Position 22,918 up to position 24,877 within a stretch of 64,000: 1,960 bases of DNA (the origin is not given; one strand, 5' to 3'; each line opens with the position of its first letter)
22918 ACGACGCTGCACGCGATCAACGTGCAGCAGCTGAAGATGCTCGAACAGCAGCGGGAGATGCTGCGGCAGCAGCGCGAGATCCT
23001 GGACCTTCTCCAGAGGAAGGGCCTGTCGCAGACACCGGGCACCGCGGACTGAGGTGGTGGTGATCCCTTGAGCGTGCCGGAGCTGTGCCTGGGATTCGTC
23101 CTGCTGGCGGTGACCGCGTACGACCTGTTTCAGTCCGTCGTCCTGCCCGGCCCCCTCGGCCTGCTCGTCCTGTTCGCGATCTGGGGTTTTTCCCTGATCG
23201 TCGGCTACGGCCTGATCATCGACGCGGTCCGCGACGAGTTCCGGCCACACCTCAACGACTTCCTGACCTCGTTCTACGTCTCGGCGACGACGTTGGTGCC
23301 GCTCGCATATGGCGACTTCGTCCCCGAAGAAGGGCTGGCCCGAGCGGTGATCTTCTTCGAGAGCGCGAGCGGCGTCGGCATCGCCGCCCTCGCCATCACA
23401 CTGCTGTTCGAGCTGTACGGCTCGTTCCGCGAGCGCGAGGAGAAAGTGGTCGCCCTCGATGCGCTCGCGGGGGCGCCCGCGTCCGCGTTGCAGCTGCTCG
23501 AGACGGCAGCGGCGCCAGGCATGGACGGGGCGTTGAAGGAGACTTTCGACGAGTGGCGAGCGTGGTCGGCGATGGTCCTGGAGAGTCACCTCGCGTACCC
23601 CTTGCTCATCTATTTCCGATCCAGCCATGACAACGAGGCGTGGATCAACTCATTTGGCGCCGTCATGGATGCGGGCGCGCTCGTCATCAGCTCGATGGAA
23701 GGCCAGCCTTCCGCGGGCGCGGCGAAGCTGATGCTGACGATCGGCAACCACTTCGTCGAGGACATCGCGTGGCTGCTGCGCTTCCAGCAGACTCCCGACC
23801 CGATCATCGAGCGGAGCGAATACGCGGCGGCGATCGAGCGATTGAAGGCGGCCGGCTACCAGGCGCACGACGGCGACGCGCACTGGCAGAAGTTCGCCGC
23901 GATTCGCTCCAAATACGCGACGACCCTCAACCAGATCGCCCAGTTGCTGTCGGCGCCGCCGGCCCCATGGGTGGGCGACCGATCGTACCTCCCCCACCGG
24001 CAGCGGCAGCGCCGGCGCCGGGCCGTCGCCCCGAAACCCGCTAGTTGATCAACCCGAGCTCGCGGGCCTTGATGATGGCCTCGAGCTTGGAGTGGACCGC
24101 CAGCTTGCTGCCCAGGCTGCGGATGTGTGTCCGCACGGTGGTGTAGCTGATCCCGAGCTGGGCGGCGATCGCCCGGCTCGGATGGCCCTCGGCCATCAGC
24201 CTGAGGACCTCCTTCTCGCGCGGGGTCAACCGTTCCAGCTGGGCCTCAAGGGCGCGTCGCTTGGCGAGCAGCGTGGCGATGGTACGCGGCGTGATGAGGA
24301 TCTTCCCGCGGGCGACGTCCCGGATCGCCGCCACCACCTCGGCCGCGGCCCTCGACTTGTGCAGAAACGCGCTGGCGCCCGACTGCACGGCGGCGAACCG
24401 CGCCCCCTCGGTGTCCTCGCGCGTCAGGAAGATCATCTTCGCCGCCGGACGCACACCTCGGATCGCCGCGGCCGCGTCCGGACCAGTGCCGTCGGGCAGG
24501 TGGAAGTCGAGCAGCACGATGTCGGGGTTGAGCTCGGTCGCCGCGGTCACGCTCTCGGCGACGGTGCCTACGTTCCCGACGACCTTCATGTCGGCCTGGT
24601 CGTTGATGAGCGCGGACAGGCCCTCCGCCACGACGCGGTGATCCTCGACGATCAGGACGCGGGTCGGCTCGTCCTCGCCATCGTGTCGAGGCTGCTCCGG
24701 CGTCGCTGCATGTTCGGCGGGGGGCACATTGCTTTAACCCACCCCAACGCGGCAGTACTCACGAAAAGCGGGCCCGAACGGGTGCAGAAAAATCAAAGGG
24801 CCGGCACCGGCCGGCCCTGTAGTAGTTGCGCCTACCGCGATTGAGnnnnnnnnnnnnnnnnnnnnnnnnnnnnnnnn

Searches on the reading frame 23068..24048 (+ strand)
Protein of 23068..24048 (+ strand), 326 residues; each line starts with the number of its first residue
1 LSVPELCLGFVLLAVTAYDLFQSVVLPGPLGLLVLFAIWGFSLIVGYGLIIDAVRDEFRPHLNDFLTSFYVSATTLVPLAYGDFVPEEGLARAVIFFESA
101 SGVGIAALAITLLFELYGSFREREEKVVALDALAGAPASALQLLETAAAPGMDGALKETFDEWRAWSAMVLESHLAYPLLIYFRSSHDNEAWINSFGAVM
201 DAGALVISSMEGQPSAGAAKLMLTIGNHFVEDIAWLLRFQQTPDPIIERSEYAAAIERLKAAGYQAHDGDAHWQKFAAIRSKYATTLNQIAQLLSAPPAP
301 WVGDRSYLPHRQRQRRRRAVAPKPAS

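Call 44: search_protein_families(library=pfam, proteins=[window:23068-24048:+], max_evalue=0.00001)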
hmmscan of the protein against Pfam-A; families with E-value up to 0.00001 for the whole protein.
window:23068-24048:+ (326 aa): 1 family
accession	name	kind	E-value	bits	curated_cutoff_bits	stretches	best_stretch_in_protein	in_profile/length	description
PF07885.22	Ion_trans_2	-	8.5e-09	35.6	22.5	1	43-115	5-75/79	Ion channel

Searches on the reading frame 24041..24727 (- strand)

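Call 44: search_protein_families(library=pfam, proteins=[window:24041-24727:-], max_evalue=0.00001)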
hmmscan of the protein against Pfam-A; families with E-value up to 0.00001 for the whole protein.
window:24041-24727:- (228 aa): 5 families
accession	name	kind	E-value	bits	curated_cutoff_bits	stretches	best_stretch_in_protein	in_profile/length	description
PF00072.30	Response_reg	-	1.8e-19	70.3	30.2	1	24-136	1-111/111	Response regulator receiver domain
PF00196.25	GerE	-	5.9e-18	64.7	23.5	1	166-221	2-57/57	Bacterial regulatory proteins, luxR family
PF08281.18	Sigma70_r4_2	-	9.7e-11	41.6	25.7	1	158-202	2-47/54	Sigma-70, region 4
PF13518.12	HTH_28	-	9.4e-07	29.2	25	1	173-203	4-34/52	Helix-turn-helix domain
PF13551.12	HTH_29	-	1.2e-06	28.9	28.1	0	172-204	2-35/64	Winged helix-turn helix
